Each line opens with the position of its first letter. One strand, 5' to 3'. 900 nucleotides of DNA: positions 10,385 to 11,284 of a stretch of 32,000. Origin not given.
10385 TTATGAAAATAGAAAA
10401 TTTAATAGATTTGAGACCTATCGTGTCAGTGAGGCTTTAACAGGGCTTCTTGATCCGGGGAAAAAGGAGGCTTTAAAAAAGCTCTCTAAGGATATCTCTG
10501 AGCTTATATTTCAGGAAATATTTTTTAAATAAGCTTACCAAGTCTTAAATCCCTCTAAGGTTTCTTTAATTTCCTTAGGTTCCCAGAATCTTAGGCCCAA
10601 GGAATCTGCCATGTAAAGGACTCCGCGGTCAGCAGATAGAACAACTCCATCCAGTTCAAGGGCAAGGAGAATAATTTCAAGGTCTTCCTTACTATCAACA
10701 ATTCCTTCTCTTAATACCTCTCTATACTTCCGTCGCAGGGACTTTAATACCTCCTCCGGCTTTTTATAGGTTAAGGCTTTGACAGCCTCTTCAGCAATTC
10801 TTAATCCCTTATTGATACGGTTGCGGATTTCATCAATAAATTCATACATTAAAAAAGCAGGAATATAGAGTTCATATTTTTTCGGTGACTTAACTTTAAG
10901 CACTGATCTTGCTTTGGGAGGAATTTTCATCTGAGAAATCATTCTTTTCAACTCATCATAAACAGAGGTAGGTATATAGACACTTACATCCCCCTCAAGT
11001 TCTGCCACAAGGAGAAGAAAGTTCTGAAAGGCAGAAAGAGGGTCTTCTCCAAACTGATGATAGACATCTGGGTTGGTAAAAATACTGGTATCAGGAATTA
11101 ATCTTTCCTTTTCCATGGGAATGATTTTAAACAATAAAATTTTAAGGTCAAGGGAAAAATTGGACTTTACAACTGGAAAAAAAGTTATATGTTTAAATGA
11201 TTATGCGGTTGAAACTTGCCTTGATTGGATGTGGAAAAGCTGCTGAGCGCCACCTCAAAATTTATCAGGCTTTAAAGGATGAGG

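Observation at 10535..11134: Candidate HARP: minimal protein-only RNase P beside leuS-lptE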

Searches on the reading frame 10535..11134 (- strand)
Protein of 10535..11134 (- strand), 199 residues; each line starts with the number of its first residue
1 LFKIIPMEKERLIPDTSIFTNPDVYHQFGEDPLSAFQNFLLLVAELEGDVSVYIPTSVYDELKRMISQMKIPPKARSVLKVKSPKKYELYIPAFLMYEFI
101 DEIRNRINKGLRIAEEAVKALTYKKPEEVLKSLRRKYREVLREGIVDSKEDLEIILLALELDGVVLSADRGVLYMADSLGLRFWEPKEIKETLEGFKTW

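Call 3: search_protein_families(library=pfam, proteins=[window:10535-11134:-], max_evalue=0.01)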
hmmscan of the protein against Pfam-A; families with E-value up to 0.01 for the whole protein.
window:10535-11134:- (199 aa): 2 families
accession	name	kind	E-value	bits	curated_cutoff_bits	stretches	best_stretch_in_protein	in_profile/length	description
PF08745.17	PIN_5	-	7.2e-59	199.1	27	1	11-195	1-202/205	PINc domain ribonuclease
PF20698.3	PIN-TPR-GreABC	-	0.0052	17.5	27.8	1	98-172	66-132/138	PIN domain associated with the TPR-GreAB-C-PIN system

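Call 4: search_protein_families(library=ncbifam, proteins=[window:10535-11134:-], max_evalue=0.01)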
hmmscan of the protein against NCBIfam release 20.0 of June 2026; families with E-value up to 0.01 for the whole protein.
window:10535-11134:- (199 aa): 8 families
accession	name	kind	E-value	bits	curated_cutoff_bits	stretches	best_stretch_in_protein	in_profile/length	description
NF003344.0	PRK04358.1-5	equivalog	2.5e-65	219.4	241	1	10-195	2-188/194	hypothetical protein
TIGR03875.1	RNA_lig_partner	hypoth_equivalog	2.3e-57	193.8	95.3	1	12-196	2-205/206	RNA ligase partner protein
NF003342.0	PRK04358.1-3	equivalog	6.2e-52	176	353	1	11-195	6-192/203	hypothetical protein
NF003345.0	PRK04358.1-6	equivalog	3.2e-37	128.1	260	1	13-195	6-210/219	hypothetical protein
NF003341.0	PRK04358.1-2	equivalog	8.8e-36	123.4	353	1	9-194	7-209/224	hypothetical protein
NF003343.0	PRK04358.1-4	equivalog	3.5e-33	114.9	308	2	7-120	1-122/228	hypothetical protein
NF003340.0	PRK04358.1-1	equivalog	1.2e-32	113.4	381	2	7-119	1-121/224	hypothetical protein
NF009146.0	PRK12496.1-3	equivalog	0.0011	18.7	268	1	147-185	72-110/162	hypothetical protein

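Call 5: search_solved_structures(query=window:10535-11134:-, max_evalue=1, show_alignments=3)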
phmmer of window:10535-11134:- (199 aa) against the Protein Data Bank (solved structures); distinct sequences matched with E-value up to 1: 8.
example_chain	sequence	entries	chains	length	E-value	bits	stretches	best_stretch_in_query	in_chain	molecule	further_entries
7e8k_A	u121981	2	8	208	3.3e-56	193.4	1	3-191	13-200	RNA-free ribonuclease P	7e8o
8ssf_A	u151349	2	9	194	8.8e-52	178.9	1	12-195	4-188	RNA-free ribonuclease P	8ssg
8kda_E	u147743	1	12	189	1.2e-51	178.5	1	12-194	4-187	RNA-free ribonuclease P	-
8kd9_A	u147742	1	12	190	3.4e-48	167.2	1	13-195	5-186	RNA-free ribonuclease P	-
7f3e_E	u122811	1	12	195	3.8e-48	167.1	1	12-195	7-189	RNA-free ribonuclease P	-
7e8j_A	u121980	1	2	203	3.2e-44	154.3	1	11-196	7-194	RNA-free ribonuclease P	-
7og5_H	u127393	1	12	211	1.4e-42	148.9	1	7-194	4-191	RNA-free ribonuclease P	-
2lcq_A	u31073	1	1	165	0.00054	23.1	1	95-187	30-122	Putative toxin VapC6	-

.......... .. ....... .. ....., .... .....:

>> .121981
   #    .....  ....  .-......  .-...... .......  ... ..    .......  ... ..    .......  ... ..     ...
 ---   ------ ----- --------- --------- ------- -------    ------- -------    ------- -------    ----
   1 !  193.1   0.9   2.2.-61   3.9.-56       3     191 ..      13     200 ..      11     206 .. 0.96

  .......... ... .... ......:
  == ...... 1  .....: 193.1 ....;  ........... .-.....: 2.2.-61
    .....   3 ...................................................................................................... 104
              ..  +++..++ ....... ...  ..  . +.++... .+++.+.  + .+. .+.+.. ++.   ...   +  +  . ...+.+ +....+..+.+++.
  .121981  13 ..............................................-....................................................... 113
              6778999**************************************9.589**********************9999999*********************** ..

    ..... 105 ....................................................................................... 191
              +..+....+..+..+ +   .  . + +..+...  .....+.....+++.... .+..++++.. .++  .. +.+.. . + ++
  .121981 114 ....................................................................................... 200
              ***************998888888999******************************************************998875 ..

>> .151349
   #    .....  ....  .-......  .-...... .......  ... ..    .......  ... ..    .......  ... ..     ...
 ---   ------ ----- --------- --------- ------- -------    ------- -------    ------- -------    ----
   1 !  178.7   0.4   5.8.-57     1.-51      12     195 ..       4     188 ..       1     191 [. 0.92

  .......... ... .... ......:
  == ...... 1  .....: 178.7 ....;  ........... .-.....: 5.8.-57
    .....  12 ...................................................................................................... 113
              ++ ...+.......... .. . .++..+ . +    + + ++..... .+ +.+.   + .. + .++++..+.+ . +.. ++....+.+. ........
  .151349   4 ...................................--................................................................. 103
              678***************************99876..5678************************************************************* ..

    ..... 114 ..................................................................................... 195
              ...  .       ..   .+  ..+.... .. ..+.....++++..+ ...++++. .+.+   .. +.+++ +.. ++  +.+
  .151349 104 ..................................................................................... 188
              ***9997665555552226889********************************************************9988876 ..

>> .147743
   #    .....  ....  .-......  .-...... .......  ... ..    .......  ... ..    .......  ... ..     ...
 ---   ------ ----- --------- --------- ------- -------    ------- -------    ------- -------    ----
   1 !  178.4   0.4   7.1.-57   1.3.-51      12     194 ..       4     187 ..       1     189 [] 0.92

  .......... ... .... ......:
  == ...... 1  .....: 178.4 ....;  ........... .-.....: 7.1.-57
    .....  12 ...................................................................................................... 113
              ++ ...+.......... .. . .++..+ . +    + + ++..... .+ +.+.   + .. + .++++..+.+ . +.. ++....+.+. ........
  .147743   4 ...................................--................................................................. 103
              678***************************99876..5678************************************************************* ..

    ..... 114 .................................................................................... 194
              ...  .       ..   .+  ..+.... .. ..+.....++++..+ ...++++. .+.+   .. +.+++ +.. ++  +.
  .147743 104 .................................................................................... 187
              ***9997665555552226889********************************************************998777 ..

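Call 9: find_homologous_proteins(query=window:10535-11116:-, max_evalue=0.00001)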
Query window:10535-11116:- (193 aa): 475 proteins with E <= 0.00001 among 827 candidates; the best 120 are listed.
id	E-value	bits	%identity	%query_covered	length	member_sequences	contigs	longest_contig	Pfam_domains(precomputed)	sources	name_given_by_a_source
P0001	1.9e-114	398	97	100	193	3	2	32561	PF08745.18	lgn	-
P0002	4.9e-114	397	98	97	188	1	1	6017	PF08745.18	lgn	-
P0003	1.3e-111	389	92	100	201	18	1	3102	PF08745.18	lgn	-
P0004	5.9e-108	377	89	100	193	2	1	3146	PF08745.18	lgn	-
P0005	6.8e-107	373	89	100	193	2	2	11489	PF08745.18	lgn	-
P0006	1.2e-106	372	88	100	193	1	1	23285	PF08745.18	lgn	-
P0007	4.2e-106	371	87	100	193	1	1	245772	PF08745.18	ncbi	ncbi:MAG: RNA ligase partner protein [Caldimicrobium sp.]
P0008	1.5e-105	369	88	100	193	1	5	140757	PF08745.18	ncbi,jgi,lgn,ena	ncbi:MAG: RNA ligase partner protein [Caldimicrobium sp.]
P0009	1.9e-105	368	87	100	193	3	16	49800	PF08745.18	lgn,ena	-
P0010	2.1e-105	368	88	100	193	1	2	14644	PF08745.18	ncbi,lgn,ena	-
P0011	9.0e-105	366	88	100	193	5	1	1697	PF08745.18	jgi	-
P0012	1.2e-104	366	87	100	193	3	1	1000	PF08745.18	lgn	-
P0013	6.2e-104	364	88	99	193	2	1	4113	PF08745.18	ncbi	ncbi:MAG: RNA ligase partner protein [Caldimicrobium sp.]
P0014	6.2e-101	354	84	100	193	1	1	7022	PF08745.18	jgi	-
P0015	8.2e-101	353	84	100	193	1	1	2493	PF08745.18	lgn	-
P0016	2.1e-100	352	83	100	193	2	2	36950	PF08745.18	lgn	-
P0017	4.8e-100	351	83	100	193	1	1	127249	PF08745.18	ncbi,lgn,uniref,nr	ncbi:RNA ligase partner protein [Thermodesulfobacterium hydrogeniphilum]|uniref:RNA ligase partner p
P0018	5.2e-100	351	83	100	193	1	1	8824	PF08745.18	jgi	-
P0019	6.7e-100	350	83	100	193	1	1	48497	PF08745.18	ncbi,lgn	-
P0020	8.2e-100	350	84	100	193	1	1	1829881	PF08745.18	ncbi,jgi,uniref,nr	ncbi:RNA ligase partner protein [Thermodesulfobacterium sp. TA1]|uniref:RNA ligase partner protein n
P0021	9.3e-100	350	84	100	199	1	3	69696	PF08745.18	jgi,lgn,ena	-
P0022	1.5e-99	349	82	100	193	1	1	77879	PF08745.18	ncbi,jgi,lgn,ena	-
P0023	3.0e-99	348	83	100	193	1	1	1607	PF08745.18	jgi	-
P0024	5.7e-99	347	83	100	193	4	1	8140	PF08745.18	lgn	-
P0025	1.6e-98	346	82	100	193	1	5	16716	PF08745.18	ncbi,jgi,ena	jgi:RNA ligase partner protein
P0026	9.0e-98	343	81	100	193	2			PF08745.18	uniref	uniref:RNA-free ribonuclease P n=1 Tax=Thermodesulfobacterium geofontis TaxID=1295609 RepID=A0A7V6CD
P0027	9.4e-98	343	81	100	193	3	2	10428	PF08745.18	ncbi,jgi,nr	ncbi:MAG: RNA ligase partner protein [Thermodesulfobacterium sp.]|nr:RNA ligase partner protein [The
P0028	1.0e-97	343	81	100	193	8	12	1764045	PF08745.18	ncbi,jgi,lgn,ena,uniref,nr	ncbi:RNA ligase partner protein [Thermodesulfobacterium commune]|uniref:RNA-free ribonuclease P n=2 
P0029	1.1e-97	343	81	100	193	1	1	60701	PF08745.18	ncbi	-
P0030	1.4e-97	343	81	100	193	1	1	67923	PF08745.18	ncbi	-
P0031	2.3e-97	342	82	100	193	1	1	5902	PF08745.18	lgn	-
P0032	2.7e-97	342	81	100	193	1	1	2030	PF08745.18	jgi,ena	-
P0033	2.7e-97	342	81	100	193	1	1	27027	PF08745.18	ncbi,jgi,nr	ncbi:MAG: RNA ligase partner protein [Thermodesulfobacterium sp.]|nr:RNA ligase partner protein [The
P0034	2.8e-97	342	81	100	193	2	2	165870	PF08745.18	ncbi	-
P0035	3.8e-97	341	81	100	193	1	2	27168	PF08745.18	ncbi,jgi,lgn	jgi:RNA ligase partner protein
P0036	3.9e-97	341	81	100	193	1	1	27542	PF08745.18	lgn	-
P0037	3.9e-97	341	81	100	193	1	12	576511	PF08745.18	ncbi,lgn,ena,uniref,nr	ncbi:MAG: putative RNase [Thermodesulfobacterium sp.]|uniref:RNA-free ribonuclease P n=1 Tax=Candida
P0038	4.4e-97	341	81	100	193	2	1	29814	PF08745.18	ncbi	-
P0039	5.1e-97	341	81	100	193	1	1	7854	PF08745.18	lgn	-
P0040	1.3e-96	340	79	100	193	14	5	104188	PF08745.18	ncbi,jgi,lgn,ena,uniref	uniref:RNA-free ribonuclease P n=1 Tax=Thermodesulfobacterium geofontis TaxID=1295609 RepID=A0A7V4N3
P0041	1.3e-96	340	79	100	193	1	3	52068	PF08745.18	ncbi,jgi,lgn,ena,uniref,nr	ncbi:MAG: RNA ligase partner protein [Thermodesulfobacterium geofontis]|uniref:RNA-free ribonuclease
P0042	1.7e-96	339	81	100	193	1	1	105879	PF08745.18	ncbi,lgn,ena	-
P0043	1.9e-96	339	80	100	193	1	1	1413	PF08745.18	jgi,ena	-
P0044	4.9e-96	338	81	100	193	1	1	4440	PF08745.18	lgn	-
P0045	8.2e-96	337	82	99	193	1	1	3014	PF08745.18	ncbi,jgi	-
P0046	1.0e-95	337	80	100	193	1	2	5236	PF08745.18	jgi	-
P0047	1.4e-95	336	82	99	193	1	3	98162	PF08745.18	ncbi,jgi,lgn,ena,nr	ncbi:MAG: RNA ligase partner protein [Thermodesulfobacteria bacterium]|nr:RNA ligase partner protein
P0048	2.3e-95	336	82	99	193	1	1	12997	PF08745.18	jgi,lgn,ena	-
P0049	7.1e-95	334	79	100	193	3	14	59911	PF08745.18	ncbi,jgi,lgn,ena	-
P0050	9.0e-95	334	79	100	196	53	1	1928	PF08745.18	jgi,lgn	-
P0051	1.1e-94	333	81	97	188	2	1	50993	PF08745.18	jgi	-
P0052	5.6e-93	328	80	100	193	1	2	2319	PF08745.18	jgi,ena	jgi:RNA ligase partner protein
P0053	2.5e-92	326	75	100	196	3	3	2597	PF08745.18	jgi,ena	-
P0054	1.1e-91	324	77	100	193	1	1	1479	PF08745.18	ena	-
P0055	4.8e-91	322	77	100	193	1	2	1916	PF08745.18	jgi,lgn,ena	-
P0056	8.0e-91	321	77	100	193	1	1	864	PF08745.18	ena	-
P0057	7.5e-84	298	72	98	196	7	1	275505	PF08745.18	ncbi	ncbi:RNA ligase partner protein [Thermosulfurimonas dismutans]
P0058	2.3e-81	290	69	98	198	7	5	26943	PF08745.18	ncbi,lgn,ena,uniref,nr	ncbi:RNA ligase partner protein [Thermosulfurimonas sp.]|uniref:RNA ligase partner protein n=1 Tax=T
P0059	2.8e-81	290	68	100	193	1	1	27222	PF08745.18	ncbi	-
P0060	1.0e-80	288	68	99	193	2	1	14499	PF08745.18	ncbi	-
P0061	2.6e-80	287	75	90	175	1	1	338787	PF08745.18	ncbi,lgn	-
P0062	8.7e-79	282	67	98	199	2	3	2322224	PF08745.18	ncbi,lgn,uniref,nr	ncbi:protein of unknown function UPF0278 [Thermodesulfatator indicus DSM 15286]|uniref:RNA-free ribo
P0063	1.1e-76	275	67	98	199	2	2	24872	PF08745.18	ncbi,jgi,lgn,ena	-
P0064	1.3e-76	275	66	98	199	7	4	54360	PF08745.18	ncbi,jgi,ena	-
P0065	3.0e-76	273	65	98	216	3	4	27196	PF08745.18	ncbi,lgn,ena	-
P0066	4.9e-76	273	67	98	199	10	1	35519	PF08745.18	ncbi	-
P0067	6.1e-76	272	65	98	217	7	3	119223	PF08745.18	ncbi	-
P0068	2.5e-75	270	65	98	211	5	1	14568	PF08745.18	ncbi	-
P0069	7.0e-65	236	58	98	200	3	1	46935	PF08745.18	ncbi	ncbi:RNA ligase partner protein [Thermosulfuriphilus sp.]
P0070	4.7e-60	221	69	76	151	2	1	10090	PF08745.18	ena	-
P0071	5.4e-59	217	68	75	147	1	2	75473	PF08745.18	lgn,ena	-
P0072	7.8e-55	204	54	91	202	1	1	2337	PF08745.18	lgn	-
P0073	2.3e-54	202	52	94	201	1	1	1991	PF08745.18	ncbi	-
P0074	2.2e-53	199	49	95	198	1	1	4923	PF08745.18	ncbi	-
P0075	2.5e-52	195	51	96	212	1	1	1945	PF08745.18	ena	-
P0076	3.8e-52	195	51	91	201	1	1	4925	PF08745.18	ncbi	-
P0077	4.2e-51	191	49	96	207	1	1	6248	PF08745.18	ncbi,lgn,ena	-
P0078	2.0e-50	189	46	96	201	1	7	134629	PF08745.18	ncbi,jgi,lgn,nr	ncbi:MAG: RNA ligase partner protein [Planctomycetes bacterium]|nr:RNA ligase partner protein [Planc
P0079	2.6e-50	189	48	96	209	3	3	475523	PF08745.18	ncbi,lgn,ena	-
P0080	3.1e-50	189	48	98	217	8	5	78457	PF08745.18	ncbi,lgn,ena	-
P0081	7.0e-50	187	48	97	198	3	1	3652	PF08745.18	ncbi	-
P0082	8.9e-50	187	48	95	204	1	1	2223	PF08745.18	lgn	-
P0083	1.0e-49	187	47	98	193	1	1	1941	PF08745.18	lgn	-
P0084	2.4e-49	186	49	97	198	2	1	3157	PF08745.18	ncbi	-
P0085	4.0e-49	185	48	96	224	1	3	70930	PF08745.18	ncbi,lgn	-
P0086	4.0e-49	185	48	96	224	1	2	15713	PF08745.18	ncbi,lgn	-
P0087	4.0e-49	185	48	96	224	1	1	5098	PF08745.18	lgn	-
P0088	4.3e-49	185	48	97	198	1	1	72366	PF08745.18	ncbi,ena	-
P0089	4.9e-49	185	47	96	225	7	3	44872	PF08745.18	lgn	-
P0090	5.0e-49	185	49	96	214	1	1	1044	PF08745.18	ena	-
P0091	6.0e-49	184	49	96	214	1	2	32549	PF08745.18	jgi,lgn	-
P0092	6.1e-49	184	49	96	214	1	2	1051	PF08745.18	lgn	-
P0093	1.0e-48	184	47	97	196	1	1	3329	PF08745.18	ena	-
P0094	1.4e-48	183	48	96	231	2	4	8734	PF08745.18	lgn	-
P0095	1.8e-48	183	47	97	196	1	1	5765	PF08745.18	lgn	-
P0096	1.9e-48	183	47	96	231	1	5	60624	PF08745.18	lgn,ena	-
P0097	2.2e-48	183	47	97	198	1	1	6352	PF08745.18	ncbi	-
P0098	2.2e-48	183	47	97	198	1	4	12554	PF08745.18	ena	-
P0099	2.2e-48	183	47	96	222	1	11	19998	PF08745.18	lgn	-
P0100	2.4e-48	182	47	97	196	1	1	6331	PF08745.18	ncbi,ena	-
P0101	2.8e-48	182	47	97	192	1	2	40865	PF08745.18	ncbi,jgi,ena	-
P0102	2.9e-48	182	47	97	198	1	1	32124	PF08745.18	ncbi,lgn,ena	-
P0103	3.1e-48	182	47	96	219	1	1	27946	PF08745.18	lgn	-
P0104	3.2e-48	182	47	96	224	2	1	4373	PF08745.18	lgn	-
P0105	3.2e-48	182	47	96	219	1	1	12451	PF08745.18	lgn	-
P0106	3.5e-48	182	47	97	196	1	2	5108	PF08745.18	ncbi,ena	-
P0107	3.5e-48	182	47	97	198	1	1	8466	PF08745.18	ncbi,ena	-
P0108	3.7e-48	182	47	96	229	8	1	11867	PF08745.18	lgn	-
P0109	4.1e-48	182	48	97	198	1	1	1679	PF08745.18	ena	-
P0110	4.9e-48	181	45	98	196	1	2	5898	PF08745.18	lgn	-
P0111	5.6e-48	181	46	97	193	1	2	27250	PF08745.18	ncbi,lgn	ncbi:MAG: RNA ligase partner protein [Aquificaceae bacterium]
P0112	6.0e-48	181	46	95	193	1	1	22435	PF08745.18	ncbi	ncbi:MAG: RNA ligase partner protein [Aquificaceae bacterium]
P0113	6.7e-48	181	48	95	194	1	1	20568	PF08745.18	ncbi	ncbi:MAG: RNA ligase partner protein [Aquificaceae bacterium]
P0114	8.3e-48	181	46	97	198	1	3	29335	PF08745.18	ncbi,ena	-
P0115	9.5e-48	180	48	97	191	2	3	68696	PF08745.18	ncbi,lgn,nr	ncbi:MAG: RNA ligase partner protein [Aquificaceae bacterium]|nr:RNA ligase partner protein [Aquific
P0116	1.0e-47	180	46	96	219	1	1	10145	PF08745.18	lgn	-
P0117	1.4e-47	180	45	97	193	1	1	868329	PF08745.18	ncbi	-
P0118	1.4e-47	180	46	97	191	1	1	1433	PF08745.18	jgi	-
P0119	1.4e-47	180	46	97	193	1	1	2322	PF08745.18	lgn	-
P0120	1.5e-47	180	50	97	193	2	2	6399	PF08745.18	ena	-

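Call 10: find_related_loci(query=window:10535-11116:-, collection=genome_contigs, flank=10000)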
Query window:10535-11116:- (193 aa) in genome_contigs; peptide patterns used: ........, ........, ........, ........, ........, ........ (x = any residue, [..] = any of these).
105 stretches matched a pattern; 29 encode a relative of the query (tblastn E <= 1e-3); 29 distinct loci.
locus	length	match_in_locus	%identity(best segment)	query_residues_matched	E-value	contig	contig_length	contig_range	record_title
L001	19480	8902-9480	97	1-193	2e-122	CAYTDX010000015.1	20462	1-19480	MAG TPA_asm: uncultured Caldimicrobium sp. isolate binchicken_co71_66 genome assembly, contig: NODE_1119_length_20462_co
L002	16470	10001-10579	93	1-193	2e-111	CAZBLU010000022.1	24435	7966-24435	MAG TPA_asm: uncultured Caldimicrobium sp. isolate SRP104967_co2_8 genome assembly, contig: NODE_1057_length_24435_cov_4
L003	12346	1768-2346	88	1-193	5e-107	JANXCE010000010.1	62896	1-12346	MAG: Caldimicrobium sp. isolate SKYB6 NODE_10_length_62896_cov_36.574985, whole genome shotgun sequence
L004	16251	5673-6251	90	1-193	3e-106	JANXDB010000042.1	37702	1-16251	MAG: Caldimicrobium sp. isolate SKYB93 k141_36528, whole genome shotgun sequence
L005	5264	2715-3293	88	1-193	3e-106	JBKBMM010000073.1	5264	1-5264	MAG: Caldimicrobium sp. isolate 21I_057.bin.9 NODE_76_length_5264_cov_3.311741, whole genome shotgun sequence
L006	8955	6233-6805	88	1-191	1e-104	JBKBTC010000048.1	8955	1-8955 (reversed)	MAG: Caldimicrobium sp. isolate 21I_069.bin.69 NODE_54_length_8955_cov_6.359878, whole genome shotgun sequence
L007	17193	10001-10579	81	1-193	1e-103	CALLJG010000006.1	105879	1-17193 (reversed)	MAG: uncultured Thermodesulfobacterium sp. isolate S1_Bin_METABAT__30_1 genome assembly, contig: c_000001876875, whole g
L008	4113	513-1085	88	1-191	5e-104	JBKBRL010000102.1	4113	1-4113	MAG: Caldimicrobium sp. isolate 21H_022.bin.16 NODE_107_length_4113_cov_2.083994, whole genome shotgun sequence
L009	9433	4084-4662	87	1-193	9e-102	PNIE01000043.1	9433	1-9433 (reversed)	MAG: Caldimicrobium thiodismutans isolate ZAV-15 NODE_1797_length_9433_cov_57.1971, whole genome shotgun sequence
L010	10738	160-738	88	1-193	6e-102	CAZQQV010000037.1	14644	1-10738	MAG TPA_asm: uncultured Caldimicrobium sp. isolate binchicken_co71_39 genome assembly, contig: NODE_1801_length_14644_co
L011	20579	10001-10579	88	1-193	6e-102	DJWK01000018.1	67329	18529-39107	MAG TPA_asm: Thermodesulfobacteriaceae bacterium UBA6232 UBA6232_contig_12080, whole genome shotgun sequence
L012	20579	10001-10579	88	1-193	5e-105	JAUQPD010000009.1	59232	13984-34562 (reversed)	MAG: Thermodesulfobacteriota bacterium isolate GMQP.bins.21.201705 NODE_254_length_59232_cov_83.4506, whole genome shotg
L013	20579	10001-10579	83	1-193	1e-100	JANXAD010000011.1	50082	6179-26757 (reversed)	MAG: Thermodesulfobacteriaceae bacterium isolate SKYB108 NODE_11_length_50082_cov_12.374743, whole genome shotgun sequen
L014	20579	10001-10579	83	1-193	2e-100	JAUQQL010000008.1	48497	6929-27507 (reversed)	MAG: Thermodesulfobacteriota bacterium isolate SRBZ-1.bins.32.201808 NODE_282_length_48497_cov_1.698718, whole genome sh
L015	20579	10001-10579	83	1-193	6e-100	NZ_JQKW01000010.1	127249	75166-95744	Thermodesulfobacterium hydrogeniphilum strain DSM 14290 CC87DRAFT_scaffold00005.5_C, whole genome shotgun sequence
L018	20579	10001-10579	81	1-193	1e-97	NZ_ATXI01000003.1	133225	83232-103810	Thermodesulfobacterium thermophilum DSM 1276 H529DRAFT_scaffold00003.3_C, whole genome shotgun sequence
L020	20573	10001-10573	82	1-191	1e-95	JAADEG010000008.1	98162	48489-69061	MAG: Thermodesulfobacteriota bacterium isolate L_MetaBat.182 contig-127_60, whole genome shotgun sequence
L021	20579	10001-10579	81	1-193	2e-95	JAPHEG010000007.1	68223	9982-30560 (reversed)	MAG: Candidatus Thermodesulfobacterium syntrophicum isolate MCA70 c_000000000007, whole genome shotgun sequence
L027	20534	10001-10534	46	3-181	2e-47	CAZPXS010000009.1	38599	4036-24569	MAG TPA_asm: uncultured Aquificales bacterium isolate binchicken_co1_26 genome assembly, contig: NODE_630_length_38599_c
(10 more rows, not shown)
